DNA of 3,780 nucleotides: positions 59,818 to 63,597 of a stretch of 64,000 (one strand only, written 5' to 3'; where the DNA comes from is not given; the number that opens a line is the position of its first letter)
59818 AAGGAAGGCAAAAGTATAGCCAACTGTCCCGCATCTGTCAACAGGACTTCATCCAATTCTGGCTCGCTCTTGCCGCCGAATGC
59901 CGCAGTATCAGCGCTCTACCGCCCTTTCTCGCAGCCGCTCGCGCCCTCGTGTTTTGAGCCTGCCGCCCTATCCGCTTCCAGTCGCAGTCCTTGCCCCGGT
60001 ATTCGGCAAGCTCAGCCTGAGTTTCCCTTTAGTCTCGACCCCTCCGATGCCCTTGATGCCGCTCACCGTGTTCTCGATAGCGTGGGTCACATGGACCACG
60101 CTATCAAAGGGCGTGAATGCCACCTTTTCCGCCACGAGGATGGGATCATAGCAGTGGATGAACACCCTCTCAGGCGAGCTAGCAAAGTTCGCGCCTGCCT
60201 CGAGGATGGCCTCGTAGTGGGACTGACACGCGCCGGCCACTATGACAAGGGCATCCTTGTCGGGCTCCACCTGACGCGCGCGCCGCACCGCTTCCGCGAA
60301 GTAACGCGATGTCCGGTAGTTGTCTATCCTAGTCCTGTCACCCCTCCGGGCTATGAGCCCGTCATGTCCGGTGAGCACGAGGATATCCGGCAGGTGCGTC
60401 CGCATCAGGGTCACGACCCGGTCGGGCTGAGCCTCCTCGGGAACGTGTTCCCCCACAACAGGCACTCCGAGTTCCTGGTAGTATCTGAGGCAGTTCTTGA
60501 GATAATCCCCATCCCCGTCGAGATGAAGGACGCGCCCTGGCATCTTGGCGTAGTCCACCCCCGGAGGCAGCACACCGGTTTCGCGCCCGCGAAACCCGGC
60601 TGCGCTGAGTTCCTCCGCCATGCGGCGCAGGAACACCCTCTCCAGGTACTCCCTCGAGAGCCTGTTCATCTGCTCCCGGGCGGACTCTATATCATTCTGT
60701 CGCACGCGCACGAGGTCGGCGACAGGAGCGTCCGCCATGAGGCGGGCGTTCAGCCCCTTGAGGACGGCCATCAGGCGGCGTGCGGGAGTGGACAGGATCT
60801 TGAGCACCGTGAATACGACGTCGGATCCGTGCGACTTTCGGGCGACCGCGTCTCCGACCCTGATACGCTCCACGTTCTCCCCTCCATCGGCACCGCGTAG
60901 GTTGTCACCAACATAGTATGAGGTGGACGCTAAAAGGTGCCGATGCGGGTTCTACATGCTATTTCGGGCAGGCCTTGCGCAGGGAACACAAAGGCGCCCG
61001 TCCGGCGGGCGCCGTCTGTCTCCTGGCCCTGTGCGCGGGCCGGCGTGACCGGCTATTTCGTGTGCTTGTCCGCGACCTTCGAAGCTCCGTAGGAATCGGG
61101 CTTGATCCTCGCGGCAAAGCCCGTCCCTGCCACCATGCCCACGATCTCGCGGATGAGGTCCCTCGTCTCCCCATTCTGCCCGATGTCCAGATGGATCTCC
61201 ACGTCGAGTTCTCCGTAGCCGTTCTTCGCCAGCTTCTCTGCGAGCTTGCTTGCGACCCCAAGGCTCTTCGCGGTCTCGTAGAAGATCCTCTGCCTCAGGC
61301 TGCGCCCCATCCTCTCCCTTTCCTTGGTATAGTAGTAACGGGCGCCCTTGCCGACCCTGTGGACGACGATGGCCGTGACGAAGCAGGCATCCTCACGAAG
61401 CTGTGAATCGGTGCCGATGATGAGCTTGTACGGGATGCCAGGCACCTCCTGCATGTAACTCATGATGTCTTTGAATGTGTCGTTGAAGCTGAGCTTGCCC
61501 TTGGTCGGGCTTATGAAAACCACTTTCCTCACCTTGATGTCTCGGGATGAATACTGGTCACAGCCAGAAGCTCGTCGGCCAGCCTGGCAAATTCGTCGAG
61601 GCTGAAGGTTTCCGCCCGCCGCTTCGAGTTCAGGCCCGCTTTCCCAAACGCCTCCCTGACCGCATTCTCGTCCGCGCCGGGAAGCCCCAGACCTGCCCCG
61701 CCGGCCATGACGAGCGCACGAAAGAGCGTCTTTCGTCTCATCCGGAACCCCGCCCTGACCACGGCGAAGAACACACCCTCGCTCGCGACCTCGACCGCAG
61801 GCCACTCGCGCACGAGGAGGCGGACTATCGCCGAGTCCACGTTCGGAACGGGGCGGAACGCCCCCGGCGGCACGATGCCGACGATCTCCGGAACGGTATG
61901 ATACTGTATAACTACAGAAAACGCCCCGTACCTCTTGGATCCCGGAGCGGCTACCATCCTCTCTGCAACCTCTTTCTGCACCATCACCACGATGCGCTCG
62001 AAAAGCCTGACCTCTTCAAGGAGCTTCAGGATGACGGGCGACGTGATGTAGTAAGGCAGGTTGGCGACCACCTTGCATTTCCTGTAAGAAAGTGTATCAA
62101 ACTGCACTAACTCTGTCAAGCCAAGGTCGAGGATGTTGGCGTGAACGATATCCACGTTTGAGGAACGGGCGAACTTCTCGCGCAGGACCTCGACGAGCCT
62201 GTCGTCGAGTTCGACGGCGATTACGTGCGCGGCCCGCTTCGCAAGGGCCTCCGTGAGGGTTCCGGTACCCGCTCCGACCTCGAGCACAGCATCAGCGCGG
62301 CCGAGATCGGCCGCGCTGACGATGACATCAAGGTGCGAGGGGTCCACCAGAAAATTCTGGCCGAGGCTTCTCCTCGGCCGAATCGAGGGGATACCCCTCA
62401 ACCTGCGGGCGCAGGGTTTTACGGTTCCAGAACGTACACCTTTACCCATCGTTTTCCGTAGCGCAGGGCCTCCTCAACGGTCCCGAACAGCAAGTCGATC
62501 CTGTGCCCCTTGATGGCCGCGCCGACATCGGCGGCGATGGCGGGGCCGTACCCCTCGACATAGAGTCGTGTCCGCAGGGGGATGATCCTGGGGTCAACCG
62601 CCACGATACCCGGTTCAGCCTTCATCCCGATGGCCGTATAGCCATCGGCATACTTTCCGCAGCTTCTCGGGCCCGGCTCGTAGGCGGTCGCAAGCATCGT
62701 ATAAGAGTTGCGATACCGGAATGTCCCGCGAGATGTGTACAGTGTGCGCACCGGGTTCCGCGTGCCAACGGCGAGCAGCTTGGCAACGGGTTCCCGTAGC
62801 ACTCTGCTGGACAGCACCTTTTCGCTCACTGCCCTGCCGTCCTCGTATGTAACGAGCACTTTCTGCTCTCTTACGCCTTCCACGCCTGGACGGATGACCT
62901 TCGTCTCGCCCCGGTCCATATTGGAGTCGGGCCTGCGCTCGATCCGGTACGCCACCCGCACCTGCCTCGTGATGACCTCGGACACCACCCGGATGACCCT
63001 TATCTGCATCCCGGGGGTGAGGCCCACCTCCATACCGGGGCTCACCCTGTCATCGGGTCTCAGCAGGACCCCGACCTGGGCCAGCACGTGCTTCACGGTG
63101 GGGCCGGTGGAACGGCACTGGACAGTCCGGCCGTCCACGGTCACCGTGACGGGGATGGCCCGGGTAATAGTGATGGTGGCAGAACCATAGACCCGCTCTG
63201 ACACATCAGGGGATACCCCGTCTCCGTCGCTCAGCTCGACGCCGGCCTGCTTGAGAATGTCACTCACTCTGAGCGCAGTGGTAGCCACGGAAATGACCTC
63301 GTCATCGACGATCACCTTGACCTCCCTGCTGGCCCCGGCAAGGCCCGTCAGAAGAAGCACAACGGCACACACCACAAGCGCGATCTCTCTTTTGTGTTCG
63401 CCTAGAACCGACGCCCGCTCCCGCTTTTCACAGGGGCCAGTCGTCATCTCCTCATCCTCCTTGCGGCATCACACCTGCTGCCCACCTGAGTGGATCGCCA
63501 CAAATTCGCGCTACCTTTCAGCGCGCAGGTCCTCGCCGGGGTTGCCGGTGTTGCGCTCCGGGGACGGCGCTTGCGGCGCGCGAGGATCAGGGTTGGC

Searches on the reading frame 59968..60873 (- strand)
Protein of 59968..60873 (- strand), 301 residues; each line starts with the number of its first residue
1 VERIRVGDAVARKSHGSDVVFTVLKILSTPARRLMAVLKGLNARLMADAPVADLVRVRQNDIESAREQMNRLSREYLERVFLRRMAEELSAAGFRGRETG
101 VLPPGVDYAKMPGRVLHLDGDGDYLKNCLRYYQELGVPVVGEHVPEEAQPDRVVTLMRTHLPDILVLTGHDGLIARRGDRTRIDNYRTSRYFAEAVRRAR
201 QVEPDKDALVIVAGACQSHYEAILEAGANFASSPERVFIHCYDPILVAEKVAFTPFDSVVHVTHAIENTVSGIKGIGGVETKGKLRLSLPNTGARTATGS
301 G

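Call 5: search_protein_families(library=pfam, proteins=[window:59968-60873:-], max_evalue=0.01)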
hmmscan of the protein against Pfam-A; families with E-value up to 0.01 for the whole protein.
window:59968-60873:- (301 aa): 1 family
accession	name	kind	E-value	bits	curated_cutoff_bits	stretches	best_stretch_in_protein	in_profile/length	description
PF05582.17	Peptidase_U57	-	3.1e-106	355.2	25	1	6-290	2-280/280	YabG peptidase U57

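Call 69: search_protein_families(library=ncbifam, proteins=[window:59968-60873:-], max_evalue=0.00001)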
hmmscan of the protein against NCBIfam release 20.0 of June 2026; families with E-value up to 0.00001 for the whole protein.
window:59968-60873:- (301 aa): 1 family
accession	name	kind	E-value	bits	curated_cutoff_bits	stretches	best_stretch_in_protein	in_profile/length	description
TIGR02855.1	spore_yabG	equivalog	9.2e-96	320.5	270.4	1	5-290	1-282/283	sporulation peptidase YabG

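Call 86: find_homologous_proteins(query=window:59968-60873:-, max_evalue=1e-30)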
Query window:59968-60873:- (301 aa): 2379 proteins with E <= 1e-30 among 8000 candidates; the best 120 are listed.
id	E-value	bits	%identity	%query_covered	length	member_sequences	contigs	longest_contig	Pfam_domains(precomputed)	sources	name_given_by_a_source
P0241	2.6e-190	649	98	100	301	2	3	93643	PF05582.18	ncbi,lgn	ncbi:MAG: sporulation peptidase YabG [Bacillota bacterium]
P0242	1.2e-172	591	89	99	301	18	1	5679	PF05582.18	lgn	-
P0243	1.9e-170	584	88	99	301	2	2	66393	PF05582.18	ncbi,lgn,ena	-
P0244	6.8e-162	556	83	100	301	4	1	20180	PF05582.18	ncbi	ncbi:MAG: sporulation peptidase YabG [Betaproteobacteria bacterium]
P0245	2.3e-149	515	78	98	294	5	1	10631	PF05582.18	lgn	-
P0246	7.4e-149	513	78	98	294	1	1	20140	PF05582.18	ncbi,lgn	ncbi:MAG: sporulation peptidase YabG [Bacillota bacterium]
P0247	4.6e-143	494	73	98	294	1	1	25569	PF05582.18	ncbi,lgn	-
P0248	2.3e-140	485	73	98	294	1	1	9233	PF05582.18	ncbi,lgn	-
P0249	1.9e-128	446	63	97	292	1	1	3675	PF05582.18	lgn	-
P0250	5.0e-126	438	63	97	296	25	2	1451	PF05582.18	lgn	-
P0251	1.1e-125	437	64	97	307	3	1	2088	PF05582.18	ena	-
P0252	1.1e-125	437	63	97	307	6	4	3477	PF05582.18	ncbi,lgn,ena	-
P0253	1.7e-122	427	63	96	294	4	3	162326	PF05582.18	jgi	-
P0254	5.0e-122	425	62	97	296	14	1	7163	PF05582.18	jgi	jgi:spore coat assembly protein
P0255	5.1e-122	425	64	96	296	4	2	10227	PF05582.18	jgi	-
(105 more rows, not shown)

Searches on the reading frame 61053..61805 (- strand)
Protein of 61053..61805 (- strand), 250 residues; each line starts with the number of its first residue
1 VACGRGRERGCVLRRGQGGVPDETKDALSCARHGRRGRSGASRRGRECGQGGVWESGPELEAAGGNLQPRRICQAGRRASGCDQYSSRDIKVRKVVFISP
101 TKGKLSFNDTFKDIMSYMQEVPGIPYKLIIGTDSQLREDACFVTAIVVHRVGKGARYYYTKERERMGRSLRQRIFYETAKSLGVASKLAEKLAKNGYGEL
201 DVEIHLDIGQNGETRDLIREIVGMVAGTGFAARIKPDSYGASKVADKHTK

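Call 5: search_protein_families(library=pfam, proteins=[window:61053-61805:-], max_evalue=0.01)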
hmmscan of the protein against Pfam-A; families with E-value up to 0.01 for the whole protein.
window:61053-61805:- (250 aa): 1 family
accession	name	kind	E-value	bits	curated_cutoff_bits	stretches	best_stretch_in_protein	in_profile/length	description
PF04308.18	RNaseH_like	-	1.9e-57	193.7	25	1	110-250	2-145/145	Ribonuclease H-like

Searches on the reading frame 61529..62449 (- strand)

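Call 5: search_protein_families(library=pfam, proteins=[window:61529-62449:-], max_evalue=0.01)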
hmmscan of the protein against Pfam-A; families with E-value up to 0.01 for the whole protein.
window:61529-62449:- (306 aa): 10 families
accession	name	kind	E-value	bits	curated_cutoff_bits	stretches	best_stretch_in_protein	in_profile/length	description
PF00398.26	RrnaAD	-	9.2e-62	208.9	24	1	26-250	5-227/263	Ribosomal RNA adenine dimethylase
PF13649.12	Methyltransf_25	-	1.9e-10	41.7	27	1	55-120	1-68/97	Methyltransferase domain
PF08241.18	Methyltransf_11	-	2e-08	35.2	21.2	1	56-119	1-63/95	Methyltransferase domain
PF08242.18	Methyltransf_12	-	7.3e-07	30.3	30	1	56-120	1-69/98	Methyltransferase domain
PF03602.21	Cons_hypoth95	-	3.6e-05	24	24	1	50-169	40-162/182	Conserved hypothetical protein 95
PF05401.17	NodS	-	4.6e-05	23.8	24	1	50-140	42-124/201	Nodulation protein S (NodS)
PF13847.12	Methyltransf_31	-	6.7e-05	23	27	1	52-120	4-78/145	Methyltransferase domain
PF13489.12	Methyltransf_23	-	0.0016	18.7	27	1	50-94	21-65/164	Methyltransferase domain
PF01728.25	FtsJ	-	0.0019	18.6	24.1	1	51-116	21-85/181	FtsJ-like methyltransferase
PF02390.23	Methyltransf_4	-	0.0052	16.7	24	1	54-109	4-63/173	Putative methyltransferase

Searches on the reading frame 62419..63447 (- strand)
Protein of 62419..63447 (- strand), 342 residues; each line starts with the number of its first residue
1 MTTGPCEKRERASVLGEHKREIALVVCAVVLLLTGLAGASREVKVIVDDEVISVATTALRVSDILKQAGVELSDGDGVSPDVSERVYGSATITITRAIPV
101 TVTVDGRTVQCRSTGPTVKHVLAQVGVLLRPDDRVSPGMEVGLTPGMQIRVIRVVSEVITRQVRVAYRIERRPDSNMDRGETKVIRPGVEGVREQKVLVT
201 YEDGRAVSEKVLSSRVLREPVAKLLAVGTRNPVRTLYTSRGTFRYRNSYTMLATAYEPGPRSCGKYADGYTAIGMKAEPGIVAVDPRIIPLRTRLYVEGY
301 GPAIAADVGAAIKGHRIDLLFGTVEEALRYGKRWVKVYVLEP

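Call 5: search_protein_families(library=pfam, proteins=[window:62419-63447:-], max_evalue=0.01)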
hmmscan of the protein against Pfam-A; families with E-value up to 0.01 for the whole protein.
window:62419-63447:- (342 aa): 3 families
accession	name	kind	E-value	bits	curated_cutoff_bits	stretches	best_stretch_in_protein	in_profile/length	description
PF03990.20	DUF348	-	2.8e-20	72.2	24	2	100-138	1-39/41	G5-linked-Ubiquitin-like domain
PF07501.17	G5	-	4.5e-20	72.1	23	1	157-230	2-75/75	G5 domain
PF06725.17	3D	-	1e-17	64.5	23.8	1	282-341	3-72/72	3D domain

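Call 69: search_protein_families(library=ncbifam, proteins=[window:62419-63447:-], max_evalue=0.00001)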
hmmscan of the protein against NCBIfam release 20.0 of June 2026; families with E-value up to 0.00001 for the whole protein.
window:62419-63447:- (342 aa): 5 families
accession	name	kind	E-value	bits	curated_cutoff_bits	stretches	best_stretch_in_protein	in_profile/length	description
NF040676.1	wall_bind_EntB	exception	1.6e-20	73.2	780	1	248-340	393-490/490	cell wall-binding protein EntB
NF040675.1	wall_bind_EntD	exception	1.5e-18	67.1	590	1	249-340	213-309/310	cell wall-binding protein EntD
NF040670.1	wall_bind_EntA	exception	3.9e-18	65.9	560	1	248-340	192-290/291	cell wall-binding protein EntA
NF058633.1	StatPhSurvSpsC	equivalog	7.5e-16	58.4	280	1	247-341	90-192/223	stationary phase survival protein SpsC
NF040677.1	wall_bind_EntC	exception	1.3e-13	50.6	770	1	249-340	324-421/422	cell wall-binding protein EntC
